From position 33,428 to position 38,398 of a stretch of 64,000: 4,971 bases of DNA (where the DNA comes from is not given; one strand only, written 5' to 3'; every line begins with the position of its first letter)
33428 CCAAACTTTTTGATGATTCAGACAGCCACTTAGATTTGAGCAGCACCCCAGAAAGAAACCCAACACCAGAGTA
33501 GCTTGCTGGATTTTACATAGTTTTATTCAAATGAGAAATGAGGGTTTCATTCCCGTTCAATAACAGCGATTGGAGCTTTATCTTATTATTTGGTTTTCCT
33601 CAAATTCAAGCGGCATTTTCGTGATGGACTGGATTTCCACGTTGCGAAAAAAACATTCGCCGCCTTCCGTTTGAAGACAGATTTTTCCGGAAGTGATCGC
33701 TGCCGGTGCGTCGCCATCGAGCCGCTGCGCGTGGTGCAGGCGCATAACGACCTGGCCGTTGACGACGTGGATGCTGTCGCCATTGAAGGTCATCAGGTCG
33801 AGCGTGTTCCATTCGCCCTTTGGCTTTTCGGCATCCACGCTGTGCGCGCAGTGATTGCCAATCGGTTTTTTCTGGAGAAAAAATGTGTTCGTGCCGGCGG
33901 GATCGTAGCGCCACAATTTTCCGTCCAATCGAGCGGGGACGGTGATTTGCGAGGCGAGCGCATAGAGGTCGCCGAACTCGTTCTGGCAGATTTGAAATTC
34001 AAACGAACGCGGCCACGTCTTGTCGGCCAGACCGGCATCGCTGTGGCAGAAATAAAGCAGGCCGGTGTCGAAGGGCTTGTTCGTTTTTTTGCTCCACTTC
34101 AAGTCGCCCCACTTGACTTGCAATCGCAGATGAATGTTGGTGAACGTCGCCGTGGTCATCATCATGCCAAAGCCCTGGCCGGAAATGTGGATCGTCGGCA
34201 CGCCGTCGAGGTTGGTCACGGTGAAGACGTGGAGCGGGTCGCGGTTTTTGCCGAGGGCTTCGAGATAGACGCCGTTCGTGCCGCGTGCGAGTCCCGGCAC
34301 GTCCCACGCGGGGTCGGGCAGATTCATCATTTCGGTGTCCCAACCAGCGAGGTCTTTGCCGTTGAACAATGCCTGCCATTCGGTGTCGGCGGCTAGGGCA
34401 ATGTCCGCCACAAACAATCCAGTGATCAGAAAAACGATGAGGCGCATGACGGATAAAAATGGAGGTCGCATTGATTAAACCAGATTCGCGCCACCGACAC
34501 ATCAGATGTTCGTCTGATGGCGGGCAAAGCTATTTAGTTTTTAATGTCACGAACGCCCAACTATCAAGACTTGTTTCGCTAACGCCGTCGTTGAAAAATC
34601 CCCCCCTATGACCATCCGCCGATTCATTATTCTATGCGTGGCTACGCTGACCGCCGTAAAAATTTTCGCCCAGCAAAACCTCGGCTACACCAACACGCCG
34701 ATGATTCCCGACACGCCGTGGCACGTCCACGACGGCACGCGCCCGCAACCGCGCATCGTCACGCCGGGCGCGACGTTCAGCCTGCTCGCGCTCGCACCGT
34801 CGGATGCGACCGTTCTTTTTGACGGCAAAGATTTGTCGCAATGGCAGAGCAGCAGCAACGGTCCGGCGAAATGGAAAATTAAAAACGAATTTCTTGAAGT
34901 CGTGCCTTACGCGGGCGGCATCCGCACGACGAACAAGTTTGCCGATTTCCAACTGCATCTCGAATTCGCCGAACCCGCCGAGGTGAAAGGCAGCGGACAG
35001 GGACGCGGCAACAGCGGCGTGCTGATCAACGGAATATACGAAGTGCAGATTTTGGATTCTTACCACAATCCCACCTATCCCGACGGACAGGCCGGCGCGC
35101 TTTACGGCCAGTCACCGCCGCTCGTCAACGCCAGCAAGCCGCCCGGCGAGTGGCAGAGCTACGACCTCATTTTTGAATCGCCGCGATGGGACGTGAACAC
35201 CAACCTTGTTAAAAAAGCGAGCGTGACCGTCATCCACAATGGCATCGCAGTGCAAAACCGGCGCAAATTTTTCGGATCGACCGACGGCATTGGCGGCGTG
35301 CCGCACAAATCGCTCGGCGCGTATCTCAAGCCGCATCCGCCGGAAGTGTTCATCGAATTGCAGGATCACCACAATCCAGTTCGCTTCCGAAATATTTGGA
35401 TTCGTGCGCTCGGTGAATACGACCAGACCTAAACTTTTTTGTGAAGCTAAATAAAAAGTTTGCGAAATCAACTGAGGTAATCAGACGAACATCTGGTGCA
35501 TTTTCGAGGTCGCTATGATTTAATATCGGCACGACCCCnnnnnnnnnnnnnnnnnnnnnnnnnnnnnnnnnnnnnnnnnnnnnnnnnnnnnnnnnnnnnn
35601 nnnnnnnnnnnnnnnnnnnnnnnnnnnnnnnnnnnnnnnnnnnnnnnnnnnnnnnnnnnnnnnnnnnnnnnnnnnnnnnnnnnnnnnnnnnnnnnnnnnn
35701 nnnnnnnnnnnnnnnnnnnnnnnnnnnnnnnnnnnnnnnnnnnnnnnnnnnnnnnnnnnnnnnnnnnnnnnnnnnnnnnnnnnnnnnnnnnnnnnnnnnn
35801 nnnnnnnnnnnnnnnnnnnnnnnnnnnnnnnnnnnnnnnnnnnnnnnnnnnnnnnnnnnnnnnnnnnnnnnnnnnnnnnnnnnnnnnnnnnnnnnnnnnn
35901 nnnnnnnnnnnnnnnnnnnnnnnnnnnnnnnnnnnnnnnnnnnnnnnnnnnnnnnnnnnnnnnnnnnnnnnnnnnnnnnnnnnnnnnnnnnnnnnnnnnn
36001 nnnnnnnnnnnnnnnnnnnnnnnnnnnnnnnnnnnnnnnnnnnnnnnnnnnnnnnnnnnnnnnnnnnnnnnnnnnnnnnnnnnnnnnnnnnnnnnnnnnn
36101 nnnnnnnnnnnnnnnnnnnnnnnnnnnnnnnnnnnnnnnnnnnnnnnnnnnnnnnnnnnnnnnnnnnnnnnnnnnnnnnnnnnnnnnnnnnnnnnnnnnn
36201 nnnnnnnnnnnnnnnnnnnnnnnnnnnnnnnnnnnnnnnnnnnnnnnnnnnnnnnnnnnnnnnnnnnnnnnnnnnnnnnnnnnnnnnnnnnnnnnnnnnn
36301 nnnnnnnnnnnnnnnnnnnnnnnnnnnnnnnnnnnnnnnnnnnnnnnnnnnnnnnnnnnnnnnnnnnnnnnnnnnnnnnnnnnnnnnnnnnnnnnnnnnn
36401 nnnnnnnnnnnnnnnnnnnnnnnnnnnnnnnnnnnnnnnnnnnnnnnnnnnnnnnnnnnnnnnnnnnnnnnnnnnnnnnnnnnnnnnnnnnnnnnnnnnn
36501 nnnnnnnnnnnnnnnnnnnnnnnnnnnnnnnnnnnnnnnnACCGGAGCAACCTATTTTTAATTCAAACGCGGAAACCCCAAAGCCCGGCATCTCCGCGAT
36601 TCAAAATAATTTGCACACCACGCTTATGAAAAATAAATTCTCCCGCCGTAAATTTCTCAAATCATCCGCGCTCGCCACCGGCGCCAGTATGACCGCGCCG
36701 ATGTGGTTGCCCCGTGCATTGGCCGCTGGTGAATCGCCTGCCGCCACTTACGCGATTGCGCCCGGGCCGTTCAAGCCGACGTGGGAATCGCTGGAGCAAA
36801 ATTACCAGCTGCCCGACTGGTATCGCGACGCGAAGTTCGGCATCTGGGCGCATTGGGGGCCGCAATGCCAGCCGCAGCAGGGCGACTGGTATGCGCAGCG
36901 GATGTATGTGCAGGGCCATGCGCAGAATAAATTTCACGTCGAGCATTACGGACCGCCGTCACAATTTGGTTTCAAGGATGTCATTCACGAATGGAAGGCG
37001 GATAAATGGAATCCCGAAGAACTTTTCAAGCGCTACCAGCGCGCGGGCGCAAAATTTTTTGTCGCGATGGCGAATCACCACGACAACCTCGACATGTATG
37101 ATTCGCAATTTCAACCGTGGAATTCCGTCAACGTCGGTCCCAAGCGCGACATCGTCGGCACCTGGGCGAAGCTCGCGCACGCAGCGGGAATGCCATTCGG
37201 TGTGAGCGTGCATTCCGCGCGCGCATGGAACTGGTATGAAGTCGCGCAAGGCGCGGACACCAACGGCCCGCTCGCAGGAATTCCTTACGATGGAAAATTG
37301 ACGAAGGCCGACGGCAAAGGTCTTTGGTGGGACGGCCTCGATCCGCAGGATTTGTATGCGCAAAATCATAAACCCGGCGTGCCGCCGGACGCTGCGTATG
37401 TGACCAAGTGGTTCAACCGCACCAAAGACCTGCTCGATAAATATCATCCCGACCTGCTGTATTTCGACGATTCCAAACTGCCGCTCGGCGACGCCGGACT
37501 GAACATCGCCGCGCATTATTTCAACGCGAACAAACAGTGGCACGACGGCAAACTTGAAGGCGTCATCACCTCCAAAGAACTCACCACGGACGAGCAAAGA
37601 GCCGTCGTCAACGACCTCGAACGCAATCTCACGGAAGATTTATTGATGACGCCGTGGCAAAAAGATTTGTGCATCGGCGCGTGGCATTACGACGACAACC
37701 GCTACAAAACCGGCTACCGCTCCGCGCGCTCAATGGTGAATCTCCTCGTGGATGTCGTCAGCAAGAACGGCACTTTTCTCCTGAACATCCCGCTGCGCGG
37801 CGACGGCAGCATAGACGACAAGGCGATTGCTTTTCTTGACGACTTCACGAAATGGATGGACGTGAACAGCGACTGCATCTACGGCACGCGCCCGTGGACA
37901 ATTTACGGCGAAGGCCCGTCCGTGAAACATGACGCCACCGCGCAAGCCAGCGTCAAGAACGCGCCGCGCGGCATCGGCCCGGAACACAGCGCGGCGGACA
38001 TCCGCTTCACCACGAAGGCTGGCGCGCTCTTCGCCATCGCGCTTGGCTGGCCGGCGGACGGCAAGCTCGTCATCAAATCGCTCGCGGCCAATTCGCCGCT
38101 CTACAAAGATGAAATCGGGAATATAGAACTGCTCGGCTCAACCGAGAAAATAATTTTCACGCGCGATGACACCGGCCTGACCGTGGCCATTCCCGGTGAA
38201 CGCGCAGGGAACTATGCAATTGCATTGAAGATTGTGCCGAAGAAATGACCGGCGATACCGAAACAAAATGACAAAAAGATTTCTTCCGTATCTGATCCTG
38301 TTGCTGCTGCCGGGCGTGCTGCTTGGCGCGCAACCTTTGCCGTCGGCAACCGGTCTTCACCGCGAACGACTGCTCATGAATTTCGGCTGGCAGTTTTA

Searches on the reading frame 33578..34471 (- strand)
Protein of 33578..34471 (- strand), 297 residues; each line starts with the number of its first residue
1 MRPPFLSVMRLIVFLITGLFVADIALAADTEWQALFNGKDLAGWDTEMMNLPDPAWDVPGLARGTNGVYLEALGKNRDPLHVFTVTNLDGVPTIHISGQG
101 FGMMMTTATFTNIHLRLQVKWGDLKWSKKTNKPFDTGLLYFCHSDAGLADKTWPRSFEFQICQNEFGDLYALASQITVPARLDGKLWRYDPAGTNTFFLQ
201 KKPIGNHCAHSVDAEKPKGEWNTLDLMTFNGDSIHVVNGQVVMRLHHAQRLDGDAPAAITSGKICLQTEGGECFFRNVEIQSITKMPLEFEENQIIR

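Call 10: search_protein_families(library=pfam, proteins=[window:33578-34471:-], max_evalue=0.001)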
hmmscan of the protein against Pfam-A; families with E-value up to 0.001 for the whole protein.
window:33578-34471:- (297 aa): 1 family
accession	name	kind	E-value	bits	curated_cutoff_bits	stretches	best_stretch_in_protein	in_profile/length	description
PF06439.18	3keto-disac_hyd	-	1.4e-27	97.4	26.8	1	31-280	1-186/187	3-keto-disaccharide hydrolase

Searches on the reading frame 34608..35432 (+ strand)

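Call 10: search_protein_families(library=pfam, proteins=[window:34608-35432:+], max_evalue=0.001)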
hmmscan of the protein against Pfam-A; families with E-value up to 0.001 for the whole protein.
window:34608-35432:+ (274 aa): 1 family
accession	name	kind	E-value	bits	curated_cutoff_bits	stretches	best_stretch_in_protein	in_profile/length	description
PF06439.18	3keto-disac_hyd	-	9.1e-40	137.1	26.8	1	67-266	2-187/187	3-keto-disaccharide hydrolase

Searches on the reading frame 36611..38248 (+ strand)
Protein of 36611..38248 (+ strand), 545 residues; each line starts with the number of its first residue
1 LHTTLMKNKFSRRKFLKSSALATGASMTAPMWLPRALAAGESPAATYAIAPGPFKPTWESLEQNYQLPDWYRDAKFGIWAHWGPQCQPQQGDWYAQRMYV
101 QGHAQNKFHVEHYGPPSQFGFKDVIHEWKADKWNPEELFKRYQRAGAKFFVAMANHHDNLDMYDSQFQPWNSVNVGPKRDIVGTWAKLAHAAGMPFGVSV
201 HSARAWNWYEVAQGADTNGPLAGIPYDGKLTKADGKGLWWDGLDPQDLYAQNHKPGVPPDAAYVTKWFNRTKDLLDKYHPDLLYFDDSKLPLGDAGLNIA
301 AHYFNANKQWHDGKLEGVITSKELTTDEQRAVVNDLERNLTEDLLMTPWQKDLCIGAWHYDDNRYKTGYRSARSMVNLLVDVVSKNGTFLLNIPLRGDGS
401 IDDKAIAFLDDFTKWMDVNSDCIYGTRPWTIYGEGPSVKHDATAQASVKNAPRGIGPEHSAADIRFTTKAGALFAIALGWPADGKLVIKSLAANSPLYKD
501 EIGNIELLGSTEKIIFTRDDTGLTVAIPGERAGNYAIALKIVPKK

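Call 10: search_protein_families(library=pfam, proteins=[window:36611-38248:+], max_evalue=0.001)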
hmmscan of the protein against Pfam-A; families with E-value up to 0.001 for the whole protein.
window:36611-38248:+ (545 aa): 2 families
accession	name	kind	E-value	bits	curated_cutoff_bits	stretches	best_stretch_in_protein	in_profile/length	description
PF01120.23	Alpha_L_fucos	-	3.4e-85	287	25.2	1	48-420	8-344/345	Alpha-L-fucosidase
PF16757.11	Fucosidase_C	-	4.9e-09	37.1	25.6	1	461-540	6-86/88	Alpha-L-fucosidase C-terminal domain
